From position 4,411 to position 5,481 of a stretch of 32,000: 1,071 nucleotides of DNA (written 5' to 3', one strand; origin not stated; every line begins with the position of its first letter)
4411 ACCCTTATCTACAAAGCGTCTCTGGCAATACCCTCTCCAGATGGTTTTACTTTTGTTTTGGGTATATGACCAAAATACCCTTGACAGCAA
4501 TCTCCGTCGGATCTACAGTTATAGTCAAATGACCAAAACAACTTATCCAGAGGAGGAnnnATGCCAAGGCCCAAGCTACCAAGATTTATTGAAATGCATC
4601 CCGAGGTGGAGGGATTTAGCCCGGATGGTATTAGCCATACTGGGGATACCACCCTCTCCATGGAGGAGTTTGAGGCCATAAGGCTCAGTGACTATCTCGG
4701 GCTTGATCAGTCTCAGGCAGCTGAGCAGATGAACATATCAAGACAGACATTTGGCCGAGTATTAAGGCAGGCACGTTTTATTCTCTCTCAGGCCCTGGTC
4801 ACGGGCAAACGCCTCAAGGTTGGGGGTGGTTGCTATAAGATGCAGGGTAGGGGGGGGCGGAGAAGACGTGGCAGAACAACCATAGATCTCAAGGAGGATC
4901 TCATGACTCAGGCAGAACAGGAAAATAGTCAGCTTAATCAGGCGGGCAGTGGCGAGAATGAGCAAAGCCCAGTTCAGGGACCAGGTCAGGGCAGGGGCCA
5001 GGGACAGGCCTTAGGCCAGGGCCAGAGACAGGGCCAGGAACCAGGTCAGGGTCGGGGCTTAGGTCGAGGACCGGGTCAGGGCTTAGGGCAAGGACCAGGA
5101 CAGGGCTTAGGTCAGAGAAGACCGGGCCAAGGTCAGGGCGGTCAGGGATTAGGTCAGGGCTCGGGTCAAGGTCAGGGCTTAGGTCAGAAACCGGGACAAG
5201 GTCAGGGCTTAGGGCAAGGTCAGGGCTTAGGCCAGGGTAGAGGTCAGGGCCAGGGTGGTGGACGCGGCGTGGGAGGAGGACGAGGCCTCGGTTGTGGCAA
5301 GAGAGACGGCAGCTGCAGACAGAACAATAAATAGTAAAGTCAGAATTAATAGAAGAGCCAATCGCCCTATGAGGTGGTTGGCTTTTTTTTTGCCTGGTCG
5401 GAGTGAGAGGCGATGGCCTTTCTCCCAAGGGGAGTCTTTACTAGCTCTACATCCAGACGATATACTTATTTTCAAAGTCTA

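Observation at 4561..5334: DUF134-type HTH protein fused in frame to a GQG(L/R)GQ repeat array, with an internal RBS and ATG retained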

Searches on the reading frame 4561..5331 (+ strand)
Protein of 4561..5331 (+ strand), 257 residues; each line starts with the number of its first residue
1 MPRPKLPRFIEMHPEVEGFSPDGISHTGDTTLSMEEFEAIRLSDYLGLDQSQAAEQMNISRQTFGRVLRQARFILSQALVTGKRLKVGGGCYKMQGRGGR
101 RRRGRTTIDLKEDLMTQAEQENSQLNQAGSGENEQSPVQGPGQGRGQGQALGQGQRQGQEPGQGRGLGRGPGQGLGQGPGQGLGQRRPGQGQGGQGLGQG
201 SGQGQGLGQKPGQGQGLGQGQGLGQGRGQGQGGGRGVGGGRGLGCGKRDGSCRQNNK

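Call 3: search_protein_families(library=pfam, proteins=[window:4561-5331:+], max_evalue=1)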
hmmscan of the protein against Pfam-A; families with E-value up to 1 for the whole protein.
window:4561-5331:+ (257 aa): 7 families
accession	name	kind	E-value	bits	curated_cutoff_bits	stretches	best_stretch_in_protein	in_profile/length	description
PF02001.22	DUF134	-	1e-22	80.9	27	1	3-94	6-97/98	Protein of unknown function DUF134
PF08281.18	Sigma70_r4_2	-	0.00011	22.2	25.7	1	32-72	11-51/54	Sigma-70, region 4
PF20432.4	Xre-like-HTH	-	0.00023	21.8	25.8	1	40-77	16-52/63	Antitoxin Xre-like helix-turn-helix domain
PF13384.12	HTH_23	-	0.016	15.5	24.6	1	38-70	9-40/50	Homeodomain-like domain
PF04545.22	Sigma70_r4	-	0.039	13.9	24.1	1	31-63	4-36/50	Sigma-70, region 4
PF02954.25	HTH_8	-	0.065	13.4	22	1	49-67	20-38/42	Bacterial regulatory protein, Fis family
PF13551.12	HTH_29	-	0.086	13.4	28.1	1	47-69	11-34/64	Winged helix-turn helix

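Call 4: search_protein_families(library=ncbifam, proteins=[window:4561-5331:+], max_evalue=1)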
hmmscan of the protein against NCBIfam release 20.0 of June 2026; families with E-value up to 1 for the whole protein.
window:4561-5331:+ (257 aa): 8 families
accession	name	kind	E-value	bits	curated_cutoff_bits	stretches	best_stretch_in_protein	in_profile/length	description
NF003257.0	PRK04217.1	equivalog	1.2e-12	48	115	1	8-85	16-96/110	hypothetical protein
NF033849.1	ser_rich_anae_1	subfamily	0.0002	18.8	650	1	129-244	459-571/1163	serine-rich protein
TIGR02937.1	sigma70-ECF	superfamily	0.00042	20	42.9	1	31-79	117-165/165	sigma-70 family RNA polymerase sigma factor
TIGR02999.1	Sig-70_X6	subfamily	0.012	15.5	126.15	1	37-79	140-182/183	ECF-type sigma factor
TIGR02959.1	SigZ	equivalog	0.016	15.1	168.65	1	31-84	100-153/170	RNA polymerase sigma factor SigZ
NF053881.1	TransRegDeoRBac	equivalog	0.024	13.8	420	1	38-72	11-45/311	DNA-binding transcriptional repressor DeoR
TIGR02607.1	antidote_HigA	equivalog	0.044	13.6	47.7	1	46-74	19-47/81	HigA family addiction module antitoxin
NF004113.0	PRK05602.1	equivalog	0.08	12.5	208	1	35-80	157-202/211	RNA polymerase sigma factor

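Call 6: find_homologous_proteins(query=window:4561-5331:+, max_evalue=0.001)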
Query window:4561-5331:+ (257 aa): 178 proteins with E <= 0.001 among 8000 candidates; the best 120 are listed.
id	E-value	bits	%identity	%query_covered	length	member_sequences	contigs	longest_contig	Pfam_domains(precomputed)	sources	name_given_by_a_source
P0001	6.3e-61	224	72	58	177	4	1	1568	PF02001.22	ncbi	-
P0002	8.0e-60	221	80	48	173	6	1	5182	PF02001.22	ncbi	-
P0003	1.8e-58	216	72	48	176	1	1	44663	PF02001.22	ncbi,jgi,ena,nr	ncbi:MAG: DUF134 domain-containing protein [Desulfobacterium sp.]|nr:DUF134 domain-containing protei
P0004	1.1e-57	214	77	37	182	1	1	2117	PF02001.22,PF08281.19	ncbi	-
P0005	1.5e-57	213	73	49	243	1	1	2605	PF02001.22,PF08281.19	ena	-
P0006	2.9e-57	212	72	58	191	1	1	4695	PF02001.22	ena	-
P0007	2.6e-56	209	73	49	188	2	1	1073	PF02001.22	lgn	-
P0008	7.2e-56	208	69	48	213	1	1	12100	PF02001.22,PF17253.8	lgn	-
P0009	3.8e-55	205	67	53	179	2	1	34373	PF02001.22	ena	-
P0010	4.0e-54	202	69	48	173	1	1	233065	PF02001.22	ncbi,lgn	-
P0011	2.0e-51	193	69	48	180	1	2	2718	PF02001.22,PF08281.19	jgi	jgi:predicted DNA-binding protein (UPF0251 family)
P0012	4.9e-51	192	68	48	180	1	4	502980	PF02001.22,PF08281.19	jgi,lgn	jgi:predicted DNA-binding protein (UPF0251 family)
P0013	2.3e-50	190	77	37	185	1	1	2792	PF02001.22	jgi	jgi:predicted DNA-binding protein (UPF0251 family)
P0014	4.7e-50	189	69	48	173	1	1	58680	PF02001.22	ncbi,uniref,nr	ncbi:DUF134 domain-containing protein [Desulfobacula sp.]|uniref:DUF134 domain-containing protein n=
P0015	5.3e-49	185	61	58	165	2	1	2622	PF02001.22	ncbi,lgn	-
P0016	5.6e-49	185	66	48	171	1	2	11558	PF02001.22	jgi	-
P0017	2.6e-48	183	68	48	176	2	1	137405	PF02001.22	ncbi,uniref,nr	ncbi:DUF134 domain-containing protein [Desulfobacula phenolica]|uniref:UPF0251 protein SAMN04487931_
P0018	2.7e-46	176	55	64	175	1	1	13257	PF02001.22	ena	-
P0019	6.5e-46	175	51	65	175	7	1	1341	PF02001.22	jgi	-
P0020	1.5e-44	171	61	47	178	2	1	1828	PF02001.22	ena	-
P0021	2.6e-42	163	55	66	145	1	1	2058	PF02001.22,PF08281.19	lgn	-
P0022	3.9e-37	146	48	60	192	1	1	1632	PF02001.22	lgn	-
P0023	1.1e-36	145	67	37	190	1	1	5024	PF02001.22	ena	-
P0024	1.1e-34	138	63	38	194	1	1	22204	PF02001.22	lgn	-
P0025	1.8e-34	138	64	38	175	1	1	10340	PF02001.22,PF08281.19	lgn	-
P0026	6.3e-33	133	55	44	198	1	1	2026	PF02001.22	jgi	jgi:uncharacterized protein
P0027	9.6e-33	132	60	37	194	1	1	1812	PF02001.22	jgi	-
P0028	8.3e-32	129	55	44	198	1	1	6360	PF02001.22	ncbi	-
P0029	4.8e-31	126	58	40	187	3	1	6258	PF02001.22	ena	-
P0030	6.1e-31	126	62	38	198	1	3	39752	PF02001.22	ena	-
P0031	7.0e-31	126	48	55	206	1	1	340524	PF02001.22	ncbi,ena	-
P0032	9.1e-31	126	48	57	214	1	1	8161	PF02001.22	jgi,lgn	-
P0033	2.6e-30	124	57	40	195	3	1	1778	PF02001.22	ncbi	-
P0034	2.7e-30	124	44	65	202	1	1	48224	PF02001.22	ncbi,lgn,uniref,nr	ncbi:Predicted DNA-binding protein, UPF0251 family [Desulfocicer vacuolatum DSM 3385]|uniref:UPF0251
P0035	9.6e-30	122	55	36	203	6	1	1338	PF02001.22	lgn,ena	-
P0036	2.0e-29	121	47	55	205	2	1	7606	PF02001.22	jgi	-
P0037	2.7e-29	121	63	37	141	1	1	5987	PF02001.22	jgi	-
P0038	2.7e-29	121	63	37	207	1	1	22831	PF02001.22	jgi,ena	-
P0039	3.2e-29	120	61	37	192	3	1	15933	PF02001.22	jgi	jgi:predicted DNA-binding protein (UPF0251 family)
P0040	6.4e-29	119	52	41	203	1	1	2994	PF02001.22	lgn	-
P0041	2.7e-28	117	64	37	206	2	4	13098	PF02001.22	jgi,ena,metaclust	metaclust:\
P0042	1.2e-27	115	47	66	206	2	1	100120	PF02001.22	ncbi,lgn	ncbi:DUF134 domain-containing protein [Desulfocicer niacini]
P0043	1.8e-26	111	62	36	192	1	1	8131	PF02001.22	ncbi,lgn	-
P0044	1.9e-26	111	56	41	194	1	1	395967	PF02001.22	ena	-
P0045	2.8e-26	111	43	73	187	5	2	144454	PF02001.22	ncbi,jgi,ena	-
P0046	1.3e-25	109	43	63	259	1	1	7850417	PF02001.22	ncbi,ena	-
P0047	6.4e-25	106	53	41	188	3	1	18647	PF02001.22,PF17253.8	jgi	-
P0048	4.4e-24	104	37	79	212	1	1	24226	PF02001.22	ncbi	-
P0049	1.8e-23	102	34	63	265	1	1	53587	PF02001.22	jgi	-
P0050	2.5e-23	101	54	39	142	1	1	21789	PF02001.22,PF08281.19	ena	-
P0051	1.5e-22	99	51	37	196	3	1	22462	PF02001.22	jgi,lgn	jgi:predicted DNA-binding protein (UPF0251 family)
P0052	1.4e-21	95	-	-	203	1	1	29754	PF02001.22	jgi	jgi:predicted DNA-binding protein (UPF0251 family)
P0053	3.6e-20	91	33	67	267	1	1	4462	PF02001.22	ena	-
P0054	5.2e-20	90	-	-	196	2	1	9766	PF02001.22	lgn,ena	-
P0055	1.7e-19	89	47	58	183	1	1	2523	PF02001.22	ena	-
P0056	2.3e-18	85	45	37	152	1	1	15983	PF02001.22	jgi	jgi:predicted DNA-binding protein (UPF0251 family)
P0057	2.8e-18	85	50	35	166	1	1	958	PF02001.22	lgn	-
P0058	9.7e-17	80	51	38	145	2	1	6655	PF02001.22,PF08281.19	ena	-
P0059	2.6e-16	78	47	38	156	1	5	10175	PF02001.22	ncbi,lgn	ncbi:MAG: DUF134 domain-containing protein [bacterium]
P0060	7.2e-16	77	44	38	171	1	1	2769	PF27353.1,PF02001.22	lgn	-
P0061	8.8e-16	76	50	37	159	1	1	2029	PF27353.1,PF02001.22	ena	-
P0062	1.5e-15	76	51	35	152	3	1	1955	PF02001.22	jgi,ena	-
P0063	1.6e-15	76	51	37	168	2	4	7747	PF02001.22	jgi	-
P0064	2.5e-15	75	47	37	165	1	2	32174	PF27353.1,PF02001.22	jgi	jgi:predicted DNA-binding protein (UPF0251 family)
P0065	2.8e-15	75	48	37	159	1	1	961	PF27353.1,PF02001.22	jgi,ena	-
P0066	4.7e-15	74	47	35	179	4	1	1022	PF27353.1,PF02001.22,PF09723.16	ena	-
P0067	5.8e-15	74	50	35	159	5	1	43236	PF02001.22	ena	-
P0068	7.9e-15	73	48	37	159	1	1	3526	PF27353.1,PF02001.22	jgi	jgi:predicted DNA-binding protein (UPF0251 family)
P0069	8.0e-15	73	46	37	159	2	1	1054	PF27353.1,PF02001.22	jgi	-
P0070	8.2e-15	73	46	37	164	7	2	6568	PF27353.1,PF02001.22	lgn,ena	-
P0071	1.9e-14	72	46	37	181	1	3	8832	PF27353.1,PF02001.22,PF09723.16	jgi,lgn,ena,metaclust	metaclust:\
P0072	1.9e-14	72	48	37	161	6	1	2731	PF27353.1,PF02001.22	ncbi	-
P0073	2.2e-14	72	51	35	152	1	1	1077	PF02001.22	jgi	jgi:predicted DNA-binding protein (UPF0251 family)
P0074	2.5e-14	72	36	67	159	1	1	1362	PF27353.1,PF02001.22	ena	-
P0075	3.1e-14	71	49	35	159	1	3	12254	PF27353.1,PF02001.22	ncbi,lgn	-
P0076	3.1e-14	71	50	35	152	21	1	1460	PF02001.22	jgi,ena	-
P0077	4.5e-14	71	49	35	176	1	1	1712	PF27353.1,PF02001.22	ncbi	-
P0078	4.7e-14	71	47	37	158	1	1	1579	PF27353.1,PF02001.22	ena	-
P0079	4.9e-14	71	45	37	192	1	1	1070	PF27353.1,PF02001.22,PF09723.16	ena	-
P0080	5.5e-14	71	47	38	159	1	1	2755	PF27353.1,PF02001.22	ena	-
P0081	5.6e-14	70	48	34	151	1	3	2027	PF27353.1,PF02001.22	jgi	jgi:predicted DNA-binding protein (UPF0251 family)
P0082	5.6e-14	70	47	37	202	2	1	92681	PF02001.22,PF09723.16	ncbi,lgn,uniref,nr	ncbi:DUF134 domain-containing protein [Chlorobium sp. N1]|uniref:DUF134 domain-containing protein n=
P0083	5.6e-14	70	46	37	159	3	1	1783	PF27353.1,PF02001.22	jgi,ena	jgi:predicted DNA-binding protein (UPF0251 family)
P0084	5.9e-14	70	48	37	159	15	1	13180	PF27353.1,PF02001.22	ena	-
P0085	6.3e-14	70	45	38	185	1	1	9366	PF27353.1,PF02001.22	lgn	-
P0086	7.0e-14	70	46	39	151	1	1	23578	PF02001.22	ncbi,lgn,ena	-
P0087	7.0e-14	70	48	35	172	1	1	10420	PF02001.22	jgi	jgi:uncharacterized protein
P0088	7.1e-14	70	53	30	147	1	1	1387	PF27353.1,PF02001.22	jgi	jgi:predicted DNA-binding protein (UPF0251 family)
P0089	1.0e-13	70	47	37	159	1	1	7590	PF27353.1,PF02001.22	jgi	jgi:uncharacterized protein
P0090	1.1e-13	70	45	37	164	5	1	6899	PF02001.22,PF08281.19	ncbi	-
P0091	1.1e-13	70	46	37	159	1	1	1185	PF27353.1,PF02001.22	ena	-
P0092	1.2e-13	69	49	35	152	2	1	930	PF02001.22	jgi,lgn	jgi:uncharacterized protein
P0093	1.3e-13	69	33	65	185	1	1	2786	PF27353.1,PF02001.22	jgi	jgi:uncharacterized protein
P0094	1.4e-13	69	48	35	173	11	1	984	PF02001.22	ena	-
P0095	1.7e-13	69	46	37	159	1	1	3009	PF27353.1,PF02001.22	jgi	-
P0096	1.7e-13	69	49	35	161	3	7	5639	PF27353.1,PF02001.22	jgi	jgi:predicted DNA-binding protein (UPF0251 family)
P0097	1.8e-13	69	44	43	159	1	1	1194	PF27353.1,PF02001.22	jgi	jgi:uncharacterized protein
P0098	1.8e-13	69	49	37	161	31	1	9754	PF27353.1,PF02001.22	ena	-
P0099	1.8e-13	69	48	37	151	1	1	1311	PF02001.22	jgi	jgi:uncharacterized protein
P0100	2.0e-13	69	47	37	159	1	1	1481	PF27353.1,PF02001.22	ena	-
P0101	2.1e-13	69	46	37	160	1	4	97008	PF27353.1,PF02001.22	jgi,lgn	-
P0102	2.6e-13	68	41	37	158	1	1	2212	PF02001.22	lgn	-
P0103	2.7e-13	68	47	36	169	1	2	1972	PF02001.22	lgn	-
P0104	2.7e-13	68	34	72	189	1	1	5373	PF27353.1,PF02001.22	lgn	-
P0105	2.8e-13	68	46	38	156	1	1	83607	PF02001.22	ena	-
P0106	2.8e-13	68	46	37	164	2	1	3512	PF27353.1,PF02001.22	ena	-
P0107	2.9e-13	68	45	38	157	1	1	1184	PF02001.22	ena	-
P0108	3.2e-13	68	47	35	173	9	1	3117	PF02001.22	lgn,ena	-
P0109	3.7e-13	68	47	35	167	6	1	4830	PF02001.22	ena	-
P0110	3.7e-13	68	47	30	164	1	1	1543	PF02001.22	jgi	-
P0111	5.0e-13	67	54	30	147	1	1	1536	PF27353.1,PF02001.22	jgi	jgi:predicted DNA-binding protein (UPF0251 family)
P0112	5.3e-13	67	43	43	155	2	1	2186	PF27353.1,PF02001.22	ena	-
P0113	5.6e-13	67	48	37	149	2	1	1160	PF02001.22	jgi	jgi:predicted DNA-binding protein (UPF0251 family)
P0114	6.0e-13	67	45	37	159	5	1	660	PF27353.1,PF02001.22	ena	-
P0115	6.3e-13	67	42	37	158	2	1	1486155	PF27353.1,PF02001.22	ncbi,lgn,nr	ncbi:MAG: DUF134 domain-containing protein [bacterium]|nr:DUF134 domain-containing protein [bacteriu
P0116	6.7e-13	67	35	52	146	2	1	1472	PF27353.1,PF02001.22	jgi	-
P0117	9.8e-13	66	42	38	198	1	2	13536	PF13384.13,PF13551.13,PF02001.22,PF04545.23,PF08281.19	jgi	jgi:predicted DNA-binding protein (UPF0251 family)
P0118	1.0e-12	66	48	32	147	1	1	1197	PF27353.1,PF02001.22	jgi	jgi:predicted DNA-binding protein (UPF0251 family)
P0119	1.1e-12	66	47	35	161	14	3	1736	PF02001.22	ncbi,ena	-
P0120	1.4e-12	66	46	37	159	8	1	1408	PF27353.1,PF02001.22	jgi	-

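Call 17: find_related_loci(query=A1, collection=genome_contigs, flank=5000)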
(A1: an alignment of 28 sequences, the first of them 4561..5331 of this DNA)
Query A1 (257 aa) in genome_contigs; peptide patterns used: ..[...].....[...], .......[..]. (x = any residue, [..] = any of these).
600 stretches matched a pattern (row limit reached: there are more); 558 encode a relative of the query (tblastn E <= 1e-3); the best 80 are kept; 80 distinct loci.
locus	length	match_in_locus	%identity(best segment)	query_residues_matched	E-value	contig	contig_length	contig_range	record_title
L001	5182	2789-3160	80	1-124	4e-60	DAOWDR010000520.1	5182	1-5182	MAG TPA_asm: Desulfobacteraceae bacterium isolate CSMAG_1918 CSMAG_1918_k141_5271476_length_5182_cov_6.0000, whole genom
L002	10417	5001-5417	68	1-137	4e-54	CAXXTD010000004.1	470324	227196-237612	MAG: uncultured Desulfobacterium sp. isolate 94094bfb-e053-4743-98a9-479741dc90cb genome assembly, contig: contig_4, who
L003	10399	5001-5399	68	1-132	4e-50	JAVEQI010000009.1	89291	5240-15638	MAG: Desulfobacterium sp. isolate BF_dRep_24 NODE_684_length_89291_cov_16.448578_Biofilm4, whole genome shotgun sequence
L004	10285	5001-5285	77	1-95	1e-47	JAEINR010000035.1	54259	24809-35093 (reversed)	MAG: Desulfobacterium sp. isolate MAG9 NODE_555_length_54259_cov_9.392289, whole genome shotgun sequence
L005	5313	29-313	65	1-95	2e-39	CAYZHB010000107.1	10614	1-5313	MAG TPA_asm: uncultured Desulfobacterales bacterium isolate SRP141376_co1_319 genome assembly, contig: NODE_11557_length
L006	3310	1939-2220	66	1-94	2e-37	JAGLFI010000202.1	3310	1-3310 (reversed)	MAG: Desulfobacula sp. isolate RS_1_25 ROV157_1.bin.25.fa_202, whole genome shotgun sequence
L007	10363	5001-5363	56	1-112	2e-37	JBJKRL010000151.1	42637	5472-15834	MAG: Desulfocapsaceae bacterium isolate Bin_58 S1Ck127_3805021_flag_0_multi_12.9944_len_42637, whole genome shotgun sequ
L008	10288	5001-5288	65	1-96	9e-37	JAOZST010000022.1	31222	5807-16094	MAG: Desulfobacteraceae bacterium isolate GMC6.metabat2.94 GMC6_768_length_31222_cov_12.592069, whole genome shotgun seq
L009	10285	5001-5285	66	1-95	2e-36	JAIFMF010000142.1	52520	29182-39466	MAG: Desulfobacula sp. isolate bin_26 scaffold_205, whole genome shotgun sequence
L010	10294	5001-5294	62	1-98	3e-36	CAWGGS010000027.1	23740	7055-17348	MAG: uncultured delta proteobacterium isolate MFD02923.bin.1.89 genome assembly, contig: contig_34750, whole genome shot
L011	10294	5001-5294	62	1-94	3e-36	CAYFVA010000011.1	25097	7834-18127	MAG TPA_asm: uncultured Desulfobacterales bacterium isolate ERP107533_co1_120 genome assembly, contig: NODE_1149_length_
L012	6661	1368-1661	62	1-94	6e-36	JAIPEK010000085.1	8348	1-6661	MAG: Desulfarculaceae bacterium isolate Tobar15.5-16.5m-G18 Tobar15-5-16-5m-C6536, whole genome shotgun sequence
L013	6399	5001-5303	60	1-101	5e-35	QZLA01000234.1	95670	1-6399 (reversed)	MAG: Desulfobacteraceae bacterium isolate Madre2 k127_251020, whole genome shotgun sequence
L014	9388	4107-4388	63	1-94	4e-35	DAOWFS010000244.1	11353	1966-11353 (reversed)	MAG TPA_asm: Desulfobacterales bacterium isolate CSMAG_1971 CSMAG_1971_k141_6266325_length_11353_cov_15.1624, whole geno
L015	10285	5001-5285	62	1-95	1e-34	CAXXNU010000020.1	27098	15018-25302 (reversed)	MAG: Desulfobacterales bacterium isolate 6d091e9b-094b-40f3-8738-6f7f297dc317 genome assembly, contig: contig_20, whole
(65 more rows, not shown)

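Call 20: find_encoding_contigs(protein=window:4561-5331:+, flank=8000, max_places=4)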
Protein window:4561-5331:+ (257 aa): no gene with exactly this product is on record in the collection.

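Call 21: find_encoding_contigs(protein=P0012, flank=6000, max_places=2)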
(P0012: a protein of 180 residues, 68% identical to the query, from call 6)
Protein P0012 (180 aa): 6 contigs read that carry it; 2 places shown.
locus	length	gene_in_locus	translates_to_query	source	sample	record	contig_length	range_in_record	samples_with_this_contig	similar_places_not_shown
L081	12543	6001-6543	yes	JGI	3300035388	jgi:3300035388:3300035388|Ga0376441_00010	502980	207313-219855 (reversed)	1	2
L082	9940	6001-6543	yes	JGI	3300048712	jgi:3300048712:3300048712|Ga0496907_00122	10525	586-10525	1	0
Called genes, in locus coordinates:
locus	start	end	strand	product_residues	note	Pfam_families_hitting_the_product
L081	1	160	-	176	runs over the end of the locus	PF04290:DctQ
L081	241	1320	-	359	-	PF03480:DctP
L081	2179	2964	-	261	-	PF00106:adh_short, PF01370:Epimerase (faint), PF08659:KR, PF13561:adh_short_C2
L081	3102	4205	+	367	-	PF01210:NAD_Gly3P_dh_N, PF02558:ApbA, PF08546:ApbA_C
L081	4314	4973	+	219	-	PF00730:HhH-GPD, PF00633:HHH (weak)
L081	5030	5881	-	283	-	PF01937:ARMT1-like_dom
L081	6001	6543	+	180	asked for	PF02001:DUF134, PF08281:Sigma70_r4_2 (faint)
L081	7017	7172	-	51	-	-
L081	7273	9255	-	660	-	PF02743:dCache_1, PF17203:sCache_3_2 (faint), PF08269:dCache_2 (weak), PF00672:HAMP (weak), PF00015:MCPsignal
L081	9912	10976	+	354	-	-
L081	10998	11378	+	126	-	PF13665:Tox-PAAR-like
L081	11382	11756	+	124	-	-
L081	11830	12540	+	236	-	PF13646:HEAT_2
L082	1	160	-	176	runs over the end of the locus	PF04290:DctQ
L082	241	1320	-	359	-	PF03480:DctP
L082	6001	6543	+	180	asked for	PF02001:DUF134, PF08281:Sigma70_r4_2 (faint)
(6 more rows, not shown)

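Call 22: find_encoding_contigs(protein=P0031, flank=6000, max_places=2)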
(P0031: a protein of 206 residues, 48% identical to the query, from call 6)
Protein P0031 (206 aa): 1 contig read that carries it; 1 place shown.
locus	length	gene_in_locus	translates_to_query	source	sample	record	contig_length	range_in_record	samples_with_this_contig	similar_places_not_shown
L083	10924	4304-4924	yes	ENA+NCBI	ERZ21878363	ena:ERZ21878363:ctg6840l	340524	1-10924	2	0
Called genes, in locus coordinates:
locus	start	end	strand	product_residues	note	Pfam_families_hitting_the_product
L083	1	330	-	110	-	?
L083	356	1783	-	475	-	PF00989:PAS (weak), PF13188:PAS_8 (weak), PF24820:Diguanyl_cycl_sensor (weak), PF13426:PAS_9, PF02518:HATPase_c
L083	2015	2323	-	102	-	PF02743:dCache_1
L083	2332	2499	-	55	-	-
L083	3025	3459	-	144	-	-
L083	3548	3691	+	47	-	-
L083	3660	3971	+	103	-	PF00012:HSP70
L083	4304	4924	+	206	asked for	PF02001:DUF134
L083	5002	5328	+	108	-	PF17253:DUF5320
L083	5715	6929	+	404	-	PF00483:NTP_transferase, PF07959:Fucose_pyrophosphorylase (faint), PF24894:Hexapep_GlmU, PF25247:LbH_GLGC (weak), PF25084:LbH_EIF2B, PF25087:GMPPB_C, PF25247:LbH_GLGC (weak)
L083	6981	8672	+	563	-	PF08323:Glyco_transf_5, PF00534:Glycos_transf_1, PF13692:Glyco_trans_1_4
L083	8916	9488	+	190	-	-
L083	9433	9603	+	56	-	-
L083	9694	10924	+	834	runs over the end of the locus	PF00669:Flagellin_N, PF07196:Flagellin_IN (faint), PF00700:Flagellin_C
